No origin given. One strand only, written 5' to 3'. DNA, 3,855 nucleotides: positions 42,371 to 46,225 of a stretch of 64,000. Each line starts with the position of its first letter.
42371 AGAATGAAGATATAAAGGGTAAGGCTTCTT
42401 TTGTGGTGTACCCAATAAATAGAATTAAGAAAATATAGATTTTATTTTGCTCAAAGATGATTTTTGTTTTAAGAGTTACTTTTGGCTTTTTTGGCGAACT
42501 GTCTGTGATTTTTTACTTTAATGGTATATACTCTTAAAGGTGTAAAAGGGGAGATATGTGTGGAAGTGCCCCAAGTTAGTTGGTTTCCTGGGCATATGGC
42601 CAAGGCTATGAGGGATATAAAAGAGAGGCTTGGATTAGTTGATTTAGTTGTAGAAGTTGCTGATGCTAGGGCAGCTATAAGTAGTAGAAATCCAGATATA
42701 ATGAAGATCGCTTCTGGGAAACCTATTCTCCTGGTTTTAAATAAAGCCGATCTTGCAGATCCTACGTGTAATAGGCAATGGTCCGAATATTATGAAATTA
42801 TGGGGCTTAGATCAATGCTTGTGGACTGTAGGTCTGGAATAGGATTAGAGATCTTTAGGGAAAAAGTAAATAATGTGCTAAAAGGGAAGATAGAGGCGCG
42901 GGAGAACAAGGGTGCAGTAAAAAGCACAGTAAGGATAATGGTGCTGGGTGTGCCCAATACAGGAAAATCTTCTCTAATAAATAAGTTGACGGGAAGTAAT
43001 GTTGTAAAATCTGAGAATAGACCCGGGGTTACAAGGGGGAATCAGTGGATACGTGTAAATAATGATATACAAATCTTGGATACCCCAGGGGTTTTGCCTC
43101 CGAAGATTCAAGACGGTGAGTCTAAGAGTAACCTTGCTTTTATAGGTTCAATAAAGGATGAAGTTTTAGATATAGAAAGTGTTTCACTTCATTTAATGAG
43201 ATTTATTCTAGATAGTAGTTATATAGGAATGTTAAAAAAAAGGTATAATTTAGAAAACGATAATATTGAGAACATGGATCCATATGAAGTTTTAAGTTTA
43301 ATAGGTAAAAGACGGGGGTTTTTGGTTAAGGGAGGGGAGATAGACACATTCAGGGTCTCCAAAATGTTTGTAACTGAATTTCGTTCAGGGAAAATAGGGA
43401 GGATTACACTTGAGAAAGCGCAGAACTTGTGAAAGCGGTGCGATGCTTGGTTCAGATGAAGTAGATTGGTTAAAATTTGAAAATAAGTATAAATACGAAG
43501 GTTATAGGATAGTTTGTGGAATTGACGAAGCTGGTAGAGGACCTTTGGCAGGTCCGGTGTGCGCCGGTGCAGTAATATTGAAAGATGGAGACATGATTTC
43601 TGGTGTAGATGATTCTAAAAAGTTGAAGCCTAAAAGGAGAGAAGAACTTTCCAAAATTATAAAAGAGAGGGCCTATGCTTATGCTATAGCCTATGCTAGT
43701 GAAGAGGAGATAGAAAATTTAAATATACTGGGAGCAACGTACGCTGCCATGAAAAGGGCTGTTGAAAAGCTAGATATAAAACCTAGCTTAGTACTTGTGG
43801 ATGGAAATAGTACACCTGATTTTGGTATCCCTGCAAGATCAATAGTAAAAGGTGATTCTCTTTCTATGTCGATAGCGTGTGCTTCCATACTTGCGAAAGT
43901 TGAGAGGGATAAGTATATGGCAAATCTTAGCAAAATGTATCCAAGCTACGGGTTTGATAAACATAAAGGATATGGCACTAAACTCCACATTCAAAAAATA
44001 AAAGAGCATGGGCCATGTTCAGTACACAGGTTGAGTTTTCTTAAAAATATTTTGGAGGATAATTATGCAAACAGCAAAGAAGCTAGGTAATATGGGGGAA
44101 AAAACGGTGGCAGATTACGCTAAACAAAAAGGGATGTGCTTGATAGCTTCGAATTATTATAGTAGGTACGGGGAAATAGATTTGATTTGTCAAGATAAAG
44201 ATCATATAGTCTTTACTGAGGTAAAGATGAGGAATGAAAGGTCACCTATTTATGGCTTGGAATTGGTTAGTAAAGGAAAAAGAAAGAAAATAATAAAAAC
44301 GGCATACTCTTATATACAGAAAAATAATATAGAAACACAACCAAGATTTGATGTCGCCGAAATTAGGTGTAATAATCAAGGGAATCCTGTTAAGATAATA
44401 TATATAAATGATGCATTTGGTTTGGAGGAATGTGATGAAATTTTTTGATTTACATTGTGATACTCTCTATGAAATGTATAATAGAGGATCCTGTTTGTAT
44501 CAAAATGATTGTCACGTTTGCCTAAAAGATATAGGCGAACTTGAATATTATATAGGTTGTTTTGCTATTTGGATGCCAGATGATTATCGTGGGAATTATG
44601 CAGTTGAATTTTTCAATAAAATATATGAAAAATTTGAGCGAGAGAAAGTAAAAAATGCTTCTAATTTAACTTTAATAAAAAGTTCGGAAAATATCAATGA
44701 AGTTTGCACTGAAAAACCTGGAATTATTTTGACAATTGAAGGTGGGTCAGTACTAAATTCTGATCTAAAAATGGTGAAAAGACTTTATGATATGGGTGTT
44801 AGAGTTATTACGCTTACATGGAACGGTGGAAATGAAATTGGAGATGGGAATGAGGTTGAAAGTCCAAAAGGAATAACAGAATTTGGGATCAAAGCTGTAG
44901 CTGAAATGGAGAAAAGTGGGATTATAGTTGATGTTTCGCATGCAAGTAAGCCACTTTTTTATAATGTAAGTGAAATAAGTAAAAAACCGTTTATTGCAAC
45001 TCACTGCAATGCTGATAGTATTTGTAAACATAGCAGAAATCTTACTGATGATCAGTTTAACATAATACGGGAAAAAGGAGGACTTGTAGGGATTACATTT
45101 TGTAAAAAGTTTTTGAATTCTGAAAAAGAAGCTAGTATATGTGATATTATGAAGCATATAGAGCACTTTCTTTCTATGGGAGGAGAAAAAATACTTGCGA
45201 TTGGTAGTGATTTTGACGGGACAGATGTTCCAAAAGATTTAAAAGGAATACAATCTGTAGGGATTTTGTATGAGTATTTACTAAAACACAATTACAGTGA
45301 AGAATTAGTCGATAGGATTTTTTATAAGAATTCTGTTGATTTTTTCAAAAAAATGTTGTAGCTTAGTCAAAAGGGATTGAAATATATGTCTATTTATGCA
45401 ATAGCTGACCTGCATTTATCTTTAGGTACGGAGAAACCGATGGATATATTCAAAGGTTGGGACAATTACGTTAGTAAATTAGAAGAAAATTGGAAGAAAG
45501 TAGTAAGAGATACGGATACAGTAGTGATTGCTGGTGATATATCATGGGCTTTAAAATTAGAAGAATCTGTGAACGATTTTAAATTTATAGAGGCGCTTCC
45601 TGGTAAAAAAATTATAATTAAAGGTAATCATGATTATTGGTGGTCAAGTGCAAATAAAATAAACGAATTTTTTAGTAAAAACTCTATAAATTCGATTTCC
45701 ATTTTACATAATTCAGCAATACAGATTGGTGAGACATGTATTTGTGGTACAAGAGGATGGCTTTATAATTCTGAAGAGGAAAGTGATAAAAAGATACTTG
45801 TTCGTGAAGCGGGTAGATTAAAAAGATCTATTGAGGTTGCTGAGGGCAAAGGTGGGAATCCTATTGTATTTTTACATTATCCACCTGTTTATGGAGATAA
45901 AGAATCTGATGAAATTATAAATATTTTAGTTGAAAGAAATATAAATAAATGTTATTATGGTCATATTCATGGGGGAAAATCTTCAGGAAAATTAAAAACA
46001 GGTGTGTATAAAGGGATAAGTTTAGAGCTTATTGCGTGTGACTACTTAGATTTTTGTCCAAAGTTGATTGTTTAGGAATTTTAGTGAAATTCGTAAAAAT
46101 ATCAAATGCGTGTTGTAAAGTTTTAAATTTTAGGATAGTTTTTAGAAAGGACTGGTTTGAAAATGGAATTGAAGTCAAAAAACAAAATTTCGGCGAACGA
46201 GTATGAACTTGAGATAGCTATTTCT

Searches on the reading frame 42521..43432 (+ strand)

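Call 59: search_protein_families(library=pfam, proteins=[window:42521-43432:+], max_evalue=0.00001)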
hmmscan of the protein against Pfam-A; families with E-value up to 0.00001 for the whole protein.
window:42521-43432:+ (303 aa): 3 families
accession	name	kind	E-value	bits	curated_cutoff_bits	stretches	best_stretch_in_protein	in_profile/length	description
PF01926.29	MMR_HSR1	-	1.2e-19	70.9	21.9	1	138-231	1-84/113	50S ribosome-binding GTPase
PF02421.24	FeoB_N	-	7.6e-10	39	27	1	138-191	2-57/156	Ferrous iron transport protein B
PF03193.22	RsgA_GTPase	-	6.9e-08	32.9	30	1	66-191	53-168/174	RsgA GTPase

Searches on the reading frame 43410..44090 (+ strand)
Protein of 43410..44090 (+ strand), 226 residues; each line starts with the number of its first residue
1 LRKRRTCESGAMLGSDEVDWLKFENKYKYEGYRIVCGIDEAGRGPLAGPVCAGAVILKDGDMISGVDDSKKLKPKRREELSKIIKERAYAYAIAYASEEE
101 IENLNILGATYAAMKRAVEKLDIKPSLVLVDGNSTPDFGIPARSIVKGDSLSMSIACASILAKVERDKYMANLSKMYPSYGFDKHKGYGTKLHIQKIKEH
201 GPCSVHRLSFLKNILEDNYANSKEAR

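Call 59: search_protein_families(library=pfam, proteins=[window:43410-44090:+], max_evalue=0.00001)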
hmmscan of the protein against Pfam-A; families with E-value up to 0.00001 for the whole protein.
window:43410-44090:+ (226 aa): 1 family
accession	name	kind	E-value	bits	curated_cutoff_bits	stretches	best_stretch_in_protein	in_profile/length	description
PF01351.25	RNase_HII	-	1.5e-43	149.5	25.8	1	36-211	1-197/199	Ribonuclease HII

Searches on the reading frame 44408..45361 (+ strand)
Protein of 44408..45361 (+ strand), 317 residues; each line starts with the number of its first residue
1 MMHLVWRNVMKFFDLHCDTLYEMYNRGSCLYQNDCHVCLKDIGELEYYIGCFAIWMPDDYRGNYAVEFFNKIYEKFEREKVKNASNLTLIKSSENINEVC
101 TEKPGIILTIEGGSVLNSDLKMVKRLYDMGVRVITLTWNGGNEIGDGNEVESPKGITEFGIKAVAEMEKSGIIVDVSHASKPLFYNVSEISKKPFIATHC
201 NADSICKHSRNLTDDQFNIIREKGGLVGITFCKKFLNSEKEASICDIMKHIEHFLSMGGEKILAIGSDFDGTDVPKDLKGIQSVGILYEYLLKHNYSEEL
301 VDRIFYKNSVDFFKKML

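Call 60: search_protein_families(library=pfam, proteins=[window:44408-45361:+], max_evalue=0.00001)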
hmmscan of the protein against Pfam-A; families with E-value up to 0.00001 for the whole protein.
window:44408-45361:+ (317 aa): 1 family
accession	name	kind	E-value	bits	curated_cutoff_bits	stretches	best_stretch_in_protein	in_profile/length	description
PF01244.27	Peptidase_M19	-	1.2e-81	274.8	26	1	10-314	6-318/319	Membrane dipeptidase (Peptidase family M19)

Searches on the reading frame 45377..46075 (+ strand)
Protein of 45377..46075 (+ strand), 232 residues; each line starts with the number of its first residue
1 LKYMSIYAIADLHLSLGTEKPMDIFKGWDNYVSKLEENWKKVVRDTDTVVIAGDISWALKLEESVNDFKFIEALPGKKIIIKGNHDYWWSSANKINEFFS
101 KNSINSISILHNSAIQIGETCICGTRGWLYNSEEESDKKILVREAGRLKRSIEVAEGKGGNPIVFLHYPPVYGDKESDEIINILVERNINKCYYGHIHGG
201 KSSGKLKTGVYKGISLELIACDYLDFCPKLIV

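Call 60: search_protein_families(library=pfam, proteins=[window:45377-46075:+], max_evalue=0.00001)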
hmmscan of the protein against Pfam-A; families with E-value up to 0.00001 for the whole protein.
window:45377-46075:+ (232 aa): 2 families
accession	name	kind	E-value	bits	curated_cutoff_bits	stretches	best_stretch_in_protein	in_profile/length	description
PF00149.33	Metallophos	-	3.9e-12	47.4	21.5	1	4-199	1-190/191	Calcineurin-like phosphoesterase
PF12850.12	Metallophos_2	-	7.5e-06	26.5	27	0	4-199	1-118/154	Calcineurin-like phosphoesterase superfamily domain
